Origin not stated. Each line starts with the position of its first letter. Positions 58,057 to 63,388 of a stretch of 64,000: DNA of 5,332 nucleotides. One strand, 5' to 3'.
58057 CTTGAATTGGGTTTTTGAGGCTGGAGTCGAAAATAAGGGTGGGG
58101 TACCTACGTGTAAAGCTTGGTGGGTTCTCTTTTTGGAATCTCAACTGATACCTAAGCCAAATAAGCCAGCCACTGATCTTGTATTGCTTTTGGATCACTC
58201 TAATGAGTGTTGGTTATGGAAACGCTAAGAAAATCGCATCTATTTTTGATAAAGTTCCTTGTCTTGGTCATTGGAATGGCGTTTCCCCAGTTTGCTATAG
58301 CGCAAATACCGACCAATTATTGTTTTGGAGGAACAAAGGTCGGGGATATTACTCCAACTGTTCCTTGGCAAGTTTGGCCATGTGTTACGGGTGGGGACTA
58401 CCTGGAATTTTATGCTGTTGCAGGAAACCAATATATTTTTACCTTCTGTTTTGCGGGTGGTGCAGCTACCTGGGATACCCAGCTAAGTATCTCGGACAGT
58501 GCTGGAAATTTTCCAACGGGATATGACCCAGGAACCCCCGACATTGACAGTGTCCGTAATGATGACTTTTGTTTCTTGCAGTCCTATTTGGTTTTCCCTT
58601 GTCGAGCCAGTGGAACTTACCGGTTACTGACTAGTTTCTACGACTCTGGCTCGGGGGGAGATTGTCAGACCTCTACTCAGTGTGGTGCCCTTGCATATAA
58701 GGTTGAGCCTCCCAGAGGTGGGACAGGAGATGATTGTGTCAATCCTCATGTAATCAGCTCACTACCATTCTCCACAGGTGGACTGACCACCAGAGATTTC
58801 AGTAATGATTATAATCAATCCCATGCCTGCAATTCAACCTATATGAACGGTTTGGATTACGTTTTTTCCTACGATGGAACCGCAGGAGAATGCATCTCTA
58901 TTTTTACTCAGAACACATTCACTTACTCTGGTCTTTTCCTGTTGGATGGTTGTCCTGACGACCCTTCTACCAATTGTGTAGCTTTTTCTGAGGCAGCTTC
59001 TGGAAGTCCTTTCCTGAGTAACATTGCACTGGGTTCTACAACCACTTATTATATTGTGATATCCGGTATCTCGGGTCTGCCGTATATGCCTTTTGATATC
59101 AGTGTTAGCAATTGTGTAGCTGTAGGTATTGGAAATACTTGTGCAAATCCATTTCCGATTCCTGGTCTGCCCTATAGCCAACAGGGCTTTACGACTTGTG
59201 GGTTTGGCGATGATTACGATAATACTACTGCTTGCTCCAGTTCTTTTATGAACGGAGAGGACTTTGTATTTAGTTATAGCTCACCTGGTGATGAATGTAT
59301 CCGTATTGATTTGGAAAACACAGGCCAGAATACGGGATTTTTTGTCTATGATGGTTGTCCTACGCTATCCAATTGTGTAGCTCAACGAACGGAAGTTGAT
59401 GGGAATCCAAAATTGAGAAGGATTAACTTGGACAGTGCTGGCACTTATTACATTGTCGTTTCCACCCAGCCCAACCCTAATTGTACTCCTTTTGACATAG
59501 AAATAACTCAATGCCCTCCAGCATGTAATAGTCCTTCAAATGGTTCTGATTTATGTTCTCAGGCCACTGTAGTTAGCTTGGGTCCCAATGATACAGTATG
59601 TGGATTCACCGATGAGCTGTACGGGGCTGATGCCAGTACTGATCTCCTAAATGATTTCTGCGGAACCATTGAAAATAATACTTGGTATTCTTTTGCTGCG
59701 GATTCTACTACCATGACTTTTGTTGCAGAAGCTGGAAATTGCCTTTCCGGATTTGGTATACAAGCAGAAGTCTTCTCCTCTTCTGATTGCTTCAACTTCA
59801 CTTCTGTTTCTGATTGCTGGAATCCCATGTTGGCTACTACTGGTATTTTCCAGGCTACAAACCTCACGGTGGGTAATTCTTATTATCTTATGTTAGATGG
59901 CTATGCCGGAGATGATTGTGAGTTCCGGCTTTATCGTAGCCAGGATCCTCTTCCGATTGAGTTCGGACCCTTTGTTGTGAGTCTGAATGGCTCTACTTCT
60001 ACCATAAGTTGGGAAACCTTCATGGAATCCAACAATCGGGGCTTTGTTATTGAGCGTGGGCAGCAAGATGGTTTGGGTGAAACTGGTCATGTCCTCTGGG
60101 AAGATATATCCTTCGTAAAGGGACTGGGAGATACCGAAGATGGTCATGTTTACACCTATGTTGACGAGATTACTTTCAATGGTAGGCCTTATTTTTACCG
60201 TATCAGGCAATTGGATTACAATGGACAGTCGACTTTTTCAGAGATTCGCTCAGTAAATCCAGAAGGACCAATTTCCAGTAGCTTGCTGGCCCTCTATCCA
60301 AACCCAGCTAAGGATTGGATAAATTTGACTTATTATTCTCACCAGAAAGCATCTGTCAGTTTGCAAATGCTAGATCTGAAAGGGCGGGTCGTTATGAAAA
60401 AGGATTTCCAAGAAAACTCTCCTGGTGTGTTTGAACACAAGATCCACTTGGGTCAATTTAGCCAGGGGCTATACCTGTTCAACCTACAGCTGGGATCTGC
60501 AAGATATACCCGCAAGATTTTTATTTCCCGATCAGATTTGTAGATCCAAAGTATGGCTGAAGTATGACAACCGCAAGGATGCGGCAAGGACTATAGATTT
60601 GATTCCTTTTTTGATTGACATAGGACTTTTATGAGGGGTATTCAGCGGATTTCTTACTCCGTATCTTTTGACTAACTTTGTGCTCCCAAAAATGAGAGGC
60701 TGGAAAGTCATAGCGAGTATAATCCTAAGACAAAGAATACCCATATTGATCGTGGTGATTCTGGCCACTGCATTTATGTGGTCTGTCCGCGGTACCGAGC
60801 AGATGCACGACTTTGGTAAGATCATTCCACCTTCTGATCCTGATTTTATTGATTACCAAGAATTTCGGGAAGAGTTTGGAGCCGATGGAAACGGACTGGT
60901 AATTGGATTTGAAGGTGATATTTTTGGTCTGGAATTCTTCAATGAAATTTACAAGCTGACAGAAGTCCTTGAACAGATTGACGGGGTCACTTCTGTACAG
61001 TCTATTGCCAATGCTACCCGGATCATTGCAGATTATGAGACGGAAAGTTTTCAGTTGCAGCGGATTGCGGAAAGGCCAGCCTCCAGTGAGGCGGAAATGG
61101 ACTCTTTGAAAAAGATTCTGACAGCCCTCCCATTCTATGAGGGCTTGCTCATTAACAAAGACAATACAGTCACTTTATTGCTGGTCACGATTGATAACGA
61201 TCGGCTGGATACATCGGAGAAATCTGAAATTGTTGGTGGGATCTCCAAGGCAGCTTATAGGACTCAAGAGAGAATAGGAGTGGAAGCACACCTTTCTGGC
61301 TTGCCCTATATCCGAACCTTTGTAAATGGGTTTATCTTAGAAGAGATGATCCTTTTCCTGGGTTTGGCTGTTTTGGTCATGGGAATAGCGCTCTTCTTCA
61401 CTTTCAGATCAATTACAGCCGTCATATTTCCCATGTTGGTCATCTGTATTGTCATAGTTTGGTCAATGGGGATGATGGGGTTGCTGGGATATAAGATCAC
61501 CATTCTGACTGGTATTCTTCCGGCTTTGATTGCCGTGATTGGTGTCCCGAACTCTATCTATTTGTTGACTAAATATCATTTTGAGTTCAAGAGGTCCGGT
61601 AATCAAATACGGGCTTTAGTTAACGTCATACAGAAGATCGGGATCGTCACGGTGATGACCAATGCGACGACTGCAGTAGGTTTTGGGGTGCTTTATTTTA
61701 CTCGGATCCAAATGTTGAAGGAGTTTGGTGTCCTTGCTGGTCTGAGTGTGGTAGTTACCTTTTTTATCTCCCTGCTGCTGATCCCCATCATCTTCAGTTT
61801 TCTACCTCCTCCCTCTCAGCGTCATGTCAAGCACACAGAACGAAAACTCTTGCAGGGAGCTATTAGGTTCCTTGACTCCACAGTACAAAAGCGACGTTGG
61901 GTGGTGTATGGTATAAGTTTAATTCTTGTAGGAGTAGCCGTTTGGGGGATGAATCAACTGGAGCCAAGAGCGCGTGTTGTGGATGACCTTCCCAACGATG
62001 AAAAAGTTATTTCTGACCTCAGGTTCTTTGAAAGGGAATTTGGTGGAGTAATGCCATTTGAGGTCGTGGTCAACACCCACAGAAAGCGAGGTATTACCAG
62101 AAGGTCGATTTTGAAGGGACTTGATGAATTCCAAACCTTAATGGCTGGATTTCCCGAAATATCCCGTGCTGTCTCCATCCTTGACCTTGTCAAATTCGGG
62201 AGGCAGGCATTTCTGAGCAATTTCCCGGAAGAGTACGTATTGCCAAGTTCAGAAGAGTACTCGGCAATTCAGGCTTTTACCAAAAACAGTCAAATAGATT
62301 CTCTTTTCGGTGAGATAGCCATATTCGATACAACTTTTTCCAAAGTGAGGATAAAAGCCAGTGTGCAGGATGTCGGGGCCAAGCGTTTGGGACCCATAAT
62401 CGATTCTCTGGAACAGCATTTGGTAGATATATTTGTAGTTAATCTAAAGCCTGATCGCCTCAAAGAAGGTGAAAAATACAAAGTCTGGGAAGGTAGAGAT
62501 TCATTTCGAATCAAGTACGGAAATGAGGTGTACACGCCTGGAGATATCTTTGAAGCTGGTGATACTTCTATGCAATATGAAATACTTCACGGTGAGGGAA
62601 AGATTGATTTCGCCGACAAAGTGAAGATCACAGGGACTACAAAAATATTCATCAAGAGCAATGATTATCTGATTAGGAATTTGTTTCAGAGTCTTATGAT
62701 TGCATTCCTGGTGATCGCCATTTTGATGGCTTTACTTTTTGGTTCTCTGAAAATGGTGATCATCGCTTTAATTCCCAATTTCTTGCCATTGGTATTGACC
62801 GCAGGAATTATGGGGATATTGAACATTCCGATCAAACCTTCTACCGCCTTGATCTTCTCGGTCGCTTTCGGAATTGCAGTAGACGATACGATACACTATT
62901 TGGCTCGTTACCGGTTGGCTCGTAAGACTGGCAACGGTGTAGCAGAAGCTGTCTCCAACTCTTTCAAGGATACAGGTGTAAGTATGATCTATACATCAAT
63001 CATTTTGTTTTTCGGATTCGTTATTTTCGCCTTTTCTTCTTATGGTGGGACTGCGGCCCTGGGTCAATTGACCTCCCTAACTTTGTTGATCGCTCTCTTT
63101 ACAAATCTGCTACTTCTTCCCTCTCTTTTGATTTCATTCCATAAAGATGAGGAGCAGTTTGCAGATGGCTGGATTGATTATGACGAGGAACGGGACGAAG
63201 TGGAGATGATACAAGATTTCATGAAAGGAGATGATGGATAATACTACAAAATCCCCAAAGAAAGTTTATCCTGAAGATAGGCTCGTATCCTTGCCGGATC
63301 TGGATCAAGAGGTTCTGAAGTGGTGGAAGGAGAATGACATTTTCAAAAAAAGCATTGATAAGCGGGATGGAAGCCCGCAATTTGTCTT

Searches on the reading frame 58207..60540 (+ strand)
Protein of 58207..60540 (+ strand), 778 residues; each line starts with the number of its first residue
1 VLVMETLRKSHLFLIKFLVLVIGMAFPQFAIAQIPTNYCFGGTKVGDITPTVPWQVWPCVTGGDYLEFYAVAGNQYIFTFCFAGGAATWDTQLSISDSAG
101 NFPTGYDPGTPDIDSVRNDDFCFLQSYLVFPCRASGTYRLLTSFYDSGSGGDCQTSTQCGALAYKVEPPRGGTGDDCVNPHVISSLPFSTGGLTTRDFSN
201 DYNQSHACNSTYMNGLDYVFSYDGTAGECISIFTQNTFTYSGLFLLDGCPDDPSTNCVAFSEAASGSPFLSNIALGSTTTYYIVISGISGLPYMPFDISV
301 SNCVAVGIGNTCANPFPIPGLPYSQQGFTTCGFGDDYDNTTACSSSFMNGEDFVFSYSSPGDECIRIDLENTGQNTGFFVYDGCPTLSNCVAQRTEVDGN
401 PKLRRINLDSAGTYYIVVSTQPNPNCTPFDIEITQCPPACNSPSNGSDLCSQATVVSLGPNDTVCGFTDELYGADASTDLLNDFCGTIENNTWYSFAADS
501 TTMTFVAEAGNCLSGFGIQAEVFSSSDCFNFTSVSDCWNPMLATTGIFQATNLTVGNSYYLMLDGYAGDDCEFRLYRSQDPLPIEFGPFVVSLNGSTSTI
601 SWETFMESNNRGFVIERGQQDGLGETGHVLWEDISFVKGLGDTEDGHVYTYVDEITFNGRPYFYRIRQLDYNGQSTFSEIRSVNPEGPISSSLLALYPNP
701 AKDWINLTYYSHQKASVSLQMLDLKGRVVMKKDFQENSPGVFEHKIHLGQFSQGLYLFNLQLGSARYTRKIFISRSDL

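Call 91: search_protein_families(library=pfam, proteins=[window:58207-60540:+], max_evalue=0.0001)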
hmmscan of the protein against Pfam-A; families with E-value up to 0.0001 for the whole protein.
window:58207-60540:+ (778 aa): 2 families
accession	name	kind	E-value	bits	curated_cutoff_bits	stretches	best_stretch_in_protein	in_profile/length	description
PF18962.6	Por_Secre_tail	-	2.6e-11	44.1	27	1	696-773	1-75/75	Secretion system C-terminal sorting domain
PF04151.21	PPC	-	5.2e-05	24.5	25.9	1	361-419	12-69/70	Bacterial pre-peptidase C-terminal domain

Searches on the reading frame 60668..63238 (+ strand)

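Call 91: search_protein_families(library=pfam, proteins=[window:60668-63238:+], max_evalue=0.0001)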
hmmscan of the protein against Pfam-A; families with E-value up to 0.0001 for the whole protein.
window:60668-63238:+ (857 aa): 3 families
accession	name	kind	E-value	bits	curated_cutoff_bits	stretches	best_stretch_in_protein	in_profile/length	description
PF03176.21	MMPL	-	1.9e-30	106.4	20.5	2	129-382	49-305/333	MMPL family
PF12349.14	Sterol-sensing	-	1.3e-08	35.3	22.3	1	254-373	11-130/153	Sterol-sensing domain of SREBP cleavage-activation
PF02460.24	Patched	-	2.6e-06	27.7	23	1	248-371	27-149/156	Patched SSD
